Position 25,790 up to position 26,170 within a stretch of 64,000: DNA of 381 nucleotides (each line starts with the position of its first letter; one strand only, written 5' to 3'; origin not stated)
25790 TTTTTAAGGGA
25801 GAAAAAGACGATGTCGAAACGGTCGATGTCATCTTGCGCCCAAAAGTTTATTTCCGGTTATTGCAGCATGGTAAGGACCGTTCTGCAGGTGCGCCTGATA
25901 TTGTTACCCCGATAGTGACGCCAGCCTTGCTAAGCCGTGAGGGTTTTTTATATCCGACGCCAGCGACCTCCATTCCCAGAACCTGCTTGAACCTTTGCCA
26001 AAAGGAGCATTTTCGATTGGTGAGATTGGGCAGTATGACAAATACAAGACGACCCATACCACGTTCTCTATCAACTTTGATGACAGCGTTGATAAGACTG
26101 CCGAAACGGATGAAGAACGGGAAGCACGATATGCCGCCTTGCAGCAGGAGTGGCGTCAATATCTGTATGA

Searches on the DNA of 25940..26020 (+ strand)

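Call 42: search_dna_similar(query=window:25940-26020:+, collection=ecoli_genomes, mode=near, max_rows=12)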
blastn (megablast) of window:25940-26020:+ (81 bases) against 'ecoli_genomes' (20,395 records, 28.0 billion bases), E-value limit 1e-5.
Records with a match: 842; places in all: 872; records where one place covers at least 80% of the query: 842.
Genomes with a match: 842 of 5426; with a place that covers at least 80% of the query: 842. Places per genome that has any: lowest 1, median 1, highest 2. On chromosomes: 872 places; on plasmids: 0.
Best place of each record, by identity: >=99% 12; 95-99% 830.
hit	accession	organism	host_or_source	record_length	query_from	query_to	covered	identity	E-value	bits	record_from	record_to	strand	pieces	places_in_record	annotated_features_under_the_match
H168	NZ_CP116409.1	Escherichia coli strain HH97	Pre-treated sample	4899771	1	81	100%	100.0%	6e-34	150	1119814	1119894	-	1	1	AAA domain-containing protein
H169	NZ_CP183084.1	Escherichia coli strain 439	Homo sapiens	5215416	1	81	100%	100.0%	6e-34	150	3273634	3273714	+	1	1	AAA domain-containing protein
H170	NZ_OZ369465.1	Escherichia coli strain Esc16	not applicable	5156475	1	81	100%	100.0%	6e-34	150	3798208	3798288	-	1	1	AAA domain-containing protein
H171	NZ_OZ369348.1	Escherichia coli strain Esc22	not applicable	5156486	1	81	100%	100.0%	6e-34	150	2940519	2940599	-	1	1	AAA domain-containing protein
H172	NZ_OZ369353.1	Escherichia coli strain Esc7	not applicable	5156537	1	81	100%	100.0%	6e-34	150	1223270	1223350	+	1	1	AAA domain-containing protein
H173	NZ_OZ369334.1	Escherichia coli strain Esc21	not applicable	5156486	1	81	100%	100.0%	6e-34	150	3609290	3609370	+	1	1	AAA domain-containing protein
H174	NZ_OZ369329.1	Escherichia coli strain Esc19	not applicable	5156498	1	81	100%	100.0%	6e-34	150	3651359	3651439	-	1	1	AAA domain-containing protein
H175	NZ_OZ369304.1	Escherichia coli strain Esc29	not applicable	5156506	1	81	100%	100.0%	6e-34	150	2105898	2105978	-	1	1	AAA domain-containing protein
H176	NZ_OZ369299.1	Escherichia coli strain Esc8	not applicable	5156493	1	81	100%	100.0%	6e-34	150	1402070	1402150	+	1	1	AAA domain-containing protein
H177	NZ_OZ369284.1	Escherichia coli strain Esc12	not applicable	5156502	1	81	100%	100.0%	6e-34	150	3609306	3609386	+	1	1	AAA domain-containing protein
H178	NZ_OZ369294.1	Escherichia coli strain Esc1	not applicable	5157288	1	81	100%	100.0%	6e-34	150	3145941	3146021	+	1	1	AAA domain-containing protein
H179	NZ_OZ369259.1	Escherichia coli strain Esc23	not applicable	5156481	1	81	100%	100.0%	6e-34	150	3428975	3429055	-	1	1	AAA domain-containing protein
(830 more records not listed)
